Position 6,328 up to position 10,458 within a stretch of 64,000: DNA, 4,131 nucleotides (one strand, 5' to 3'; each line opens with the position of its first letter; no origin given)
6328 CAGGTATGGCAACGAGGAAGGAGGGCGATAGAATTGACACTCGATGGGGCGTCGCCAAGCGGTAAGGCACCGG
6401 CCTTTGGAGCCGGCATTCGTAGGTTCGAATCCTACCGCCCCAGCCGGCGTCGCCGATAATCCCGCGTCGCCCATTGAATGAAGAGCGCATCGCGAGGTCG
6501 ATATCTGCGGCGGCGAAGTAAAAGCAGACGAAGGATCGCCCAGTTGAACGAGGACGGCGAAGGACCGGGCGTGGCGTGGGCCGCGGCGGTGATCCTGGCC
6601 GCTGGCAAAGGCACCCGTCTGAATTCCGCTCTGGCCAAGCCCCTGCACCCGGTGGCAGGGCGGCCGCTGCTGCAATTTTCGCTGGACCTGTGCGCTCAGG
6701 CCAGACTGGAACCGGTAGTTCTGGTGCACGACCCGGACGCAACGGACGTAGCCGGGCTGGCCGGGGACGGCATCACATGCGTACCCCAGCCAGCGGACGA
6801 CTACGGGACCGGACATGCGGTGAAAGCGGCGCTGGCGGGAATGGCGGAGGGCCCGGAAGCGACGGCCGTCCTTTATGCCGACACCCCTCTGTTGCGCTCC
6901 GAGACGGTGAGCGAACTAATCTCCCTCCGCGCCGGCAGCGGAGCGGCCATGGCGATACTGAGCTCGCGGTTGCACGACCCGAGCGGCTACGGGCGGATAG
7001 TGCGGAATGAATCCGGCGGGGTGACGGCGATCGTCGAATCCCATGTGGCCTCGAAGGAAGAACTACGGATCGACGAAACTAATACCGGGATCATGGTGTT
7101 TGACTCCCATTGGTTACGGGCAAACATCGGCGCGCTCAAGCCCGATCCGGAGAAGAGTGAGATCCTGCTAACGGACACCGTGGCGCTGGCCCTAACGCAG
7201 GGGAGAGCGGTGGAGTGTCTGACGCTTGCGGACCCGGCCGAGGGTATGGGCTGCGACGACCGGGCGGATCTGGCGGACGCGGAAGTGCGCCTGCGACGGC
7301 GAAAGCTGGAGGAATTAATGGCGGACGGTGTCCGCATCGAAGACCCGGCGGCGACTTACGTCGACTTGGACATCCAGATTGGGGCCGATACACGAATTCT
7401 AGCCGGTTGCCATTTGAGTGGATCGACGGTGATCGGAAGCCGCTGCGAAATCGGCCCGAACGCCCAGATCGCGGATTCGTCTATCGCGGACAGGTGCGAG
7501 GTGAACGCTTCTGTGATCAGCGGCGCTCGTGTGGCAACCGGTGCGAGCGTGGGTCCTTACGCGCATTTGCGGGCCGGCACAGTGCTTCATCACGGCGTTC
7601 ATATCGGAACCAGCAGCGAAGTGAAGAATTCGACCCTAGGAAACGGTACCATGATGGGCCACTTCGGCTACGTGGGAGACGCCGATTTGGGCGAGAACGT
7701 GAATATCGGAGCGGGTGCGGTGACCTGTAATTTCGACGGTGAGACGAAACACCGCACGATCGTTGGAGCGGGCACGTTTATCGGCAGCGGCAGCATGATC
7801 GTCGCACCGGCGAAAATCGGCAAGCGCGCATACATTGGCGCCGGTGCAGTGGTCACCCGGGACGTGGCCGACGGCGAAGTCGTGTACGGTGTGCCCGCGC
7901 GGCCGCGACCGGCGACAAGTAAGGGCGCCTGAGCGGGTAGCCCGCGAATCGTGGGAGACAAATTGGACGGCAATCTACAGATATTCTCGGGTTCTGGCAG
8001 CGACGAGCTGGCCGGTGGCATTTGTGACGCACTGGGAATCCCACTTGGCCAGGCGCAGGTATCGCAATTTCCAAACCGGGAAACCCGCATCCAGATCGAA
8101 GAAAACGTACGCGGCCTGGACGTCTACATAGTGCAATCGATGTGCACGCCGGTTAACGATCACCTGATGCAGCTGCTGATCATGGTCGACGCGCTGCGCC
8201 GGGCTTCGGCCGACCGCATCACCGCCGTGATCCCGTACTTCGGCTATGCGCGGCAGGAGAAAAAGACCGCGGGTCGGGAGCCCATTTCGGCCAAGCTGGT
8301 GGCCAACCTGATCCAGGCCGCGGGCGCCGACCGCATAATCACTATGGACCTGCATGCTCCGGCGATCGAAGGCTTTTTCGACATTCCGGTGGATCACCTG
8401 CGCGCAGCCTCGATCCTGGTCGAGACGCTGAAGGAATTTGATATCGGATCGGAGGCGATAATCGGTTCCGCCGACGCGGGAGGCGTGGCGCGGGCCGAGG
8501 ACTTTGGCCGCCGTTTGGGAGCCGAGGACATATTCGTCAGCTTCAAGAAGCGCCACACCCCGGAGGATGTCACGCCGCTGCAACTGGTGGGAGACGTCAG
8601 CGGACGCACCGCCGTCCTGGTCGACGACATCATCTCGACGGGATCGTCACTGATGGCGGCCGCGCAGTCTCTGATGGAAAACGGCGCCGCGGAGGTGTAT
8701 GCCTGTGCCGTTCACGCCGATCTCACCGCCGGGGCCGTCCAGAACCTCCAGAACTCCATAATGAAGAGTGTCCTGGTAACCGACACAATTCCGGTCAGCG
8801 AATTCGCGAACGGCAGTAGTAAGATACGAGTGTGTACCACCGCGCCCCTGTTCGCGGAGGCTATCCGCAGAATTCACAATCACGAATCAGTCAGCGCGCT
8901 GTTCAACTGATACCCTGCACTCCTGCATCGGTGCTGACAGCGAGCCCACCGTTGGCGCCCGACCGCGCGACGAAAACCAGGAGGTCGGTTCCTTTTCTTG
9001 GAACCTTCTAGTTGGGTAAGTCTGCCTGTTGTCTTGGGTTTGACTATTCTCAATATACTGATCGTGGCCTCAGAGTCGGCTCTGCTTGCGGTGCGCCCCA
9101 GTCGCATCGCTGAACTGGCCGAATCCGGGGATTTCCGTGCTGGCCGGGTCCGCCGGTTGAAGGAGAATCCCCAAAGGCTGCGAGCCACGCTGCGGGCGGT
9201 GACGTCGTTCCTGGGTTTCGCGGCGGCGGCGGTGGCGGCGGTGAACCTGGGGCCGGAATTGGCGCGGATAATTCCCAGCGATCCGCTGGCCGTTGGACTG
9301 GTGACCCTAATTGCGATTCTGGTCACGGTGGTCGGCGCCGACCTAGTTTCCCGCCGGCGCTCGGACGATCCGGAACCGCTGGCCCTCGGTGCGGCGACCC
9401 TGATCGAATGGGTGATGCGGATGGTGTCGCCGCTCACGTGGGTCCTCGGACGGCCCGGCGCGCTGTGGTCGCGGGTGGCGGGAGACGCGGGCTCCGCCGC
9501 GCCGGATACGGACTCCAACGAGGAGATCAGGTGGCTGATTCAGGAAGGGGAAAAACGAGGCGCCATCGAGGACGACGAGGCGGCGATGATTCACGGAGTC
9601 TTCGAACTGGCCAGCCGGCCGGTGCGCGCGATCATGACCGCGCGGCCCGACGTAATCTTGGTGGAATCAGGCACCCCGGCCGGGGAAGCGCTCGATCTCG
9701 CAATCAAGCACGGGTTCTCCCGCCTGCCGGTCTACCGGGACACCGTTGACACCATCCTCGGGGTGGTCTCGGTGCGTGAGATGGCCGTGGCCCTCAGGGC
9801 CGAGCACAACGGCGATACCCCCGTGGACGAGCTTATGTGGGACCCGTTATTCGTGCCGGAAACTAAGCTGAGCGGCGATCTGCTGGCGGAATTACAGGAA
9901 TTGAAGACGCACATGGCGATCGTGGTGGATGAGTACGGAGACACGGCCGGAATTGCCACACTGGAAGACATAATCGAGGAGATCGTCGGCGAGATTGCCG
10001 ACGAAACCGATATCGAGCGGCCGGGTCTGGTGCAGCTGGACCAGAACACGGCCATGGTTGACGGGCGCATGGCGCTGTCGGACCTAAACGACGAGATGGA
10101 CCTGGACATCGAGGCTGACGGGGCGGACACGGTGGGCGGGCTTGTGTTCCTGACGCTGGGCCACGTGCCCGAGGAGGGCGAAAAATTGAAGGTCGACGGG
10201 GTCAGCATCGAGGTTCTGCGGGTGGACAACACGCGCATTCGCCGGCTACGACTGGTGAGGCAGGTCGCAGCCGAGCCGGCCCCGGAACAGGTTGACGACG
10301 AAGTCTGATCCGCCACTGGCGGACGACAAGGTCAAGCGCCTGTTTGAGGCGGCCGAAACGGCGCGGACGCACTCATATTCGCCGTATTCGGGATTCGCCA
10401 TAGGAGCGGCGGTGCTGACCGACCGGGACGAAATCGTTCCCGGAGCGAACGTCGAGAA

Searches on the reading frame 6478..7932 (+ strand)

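Call 59: search_protein_families(library=pfam, proteins=[window:6478-7932:+], max_evalue=0.0001)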
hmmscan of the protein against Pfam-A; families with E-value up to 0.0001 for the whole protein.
window:6478-7932:+ (484 aa): 6 families
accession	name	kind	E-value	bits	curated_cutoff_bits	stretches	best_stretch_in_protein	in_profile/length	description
PF00132.30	Hexapep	-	5.3e-24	83.3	27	2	427-461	2-36/36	Bacterial transferase hexapeptide (six repeats)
PF12804.13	NTP_transf_3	-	5.3e-23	82.4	27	1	37-163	1-123/160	MobA-like NTP transferase domain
PF25084.1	LbH_EIF2B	-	9.8e-17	61.3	54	1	294-381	17-104/105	EIF2B subunit epsilon LbH domain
PF00483.29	NTP_transferase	-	9.4e-14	52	21.2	1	37-247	2-218/245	Nucleotidyl transferase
PF01128.25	IspD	-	2.3e-07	31.2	27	1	36-158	2-125/221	2-C-methyl-D-erythritol 4-phosphate cytidylyltransferase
PF14602.12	Hexapep_2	-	3.8e-07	30.1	27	1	427-461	2-34/34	Hexapeptide repeat of succinyl-transferase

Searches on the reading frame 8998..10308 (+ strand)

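Call 59: search_protein_families(library=pfam, proteins=[window:8998-10308:+], max_evalue=0.0001)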
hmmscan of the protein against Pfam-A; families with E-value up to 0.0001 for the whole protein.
window:8998-10308:+ (436 aa): 3 families
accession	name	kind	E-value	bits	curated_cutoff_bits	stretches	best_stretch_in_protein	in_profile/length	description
PF01595.25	CNNM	-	1e-23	84.4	28.4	1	13-194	4-181/181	Cyclin M transmembrane N-terminal domain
PF03471.22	CorC_HlyC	-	1.6e-20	73.4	27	1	346-421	2-79/81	Transporter associated domain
PF00571.33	CBS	-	2.3e-14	53.9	24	1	209-266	1-55/57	CBS domain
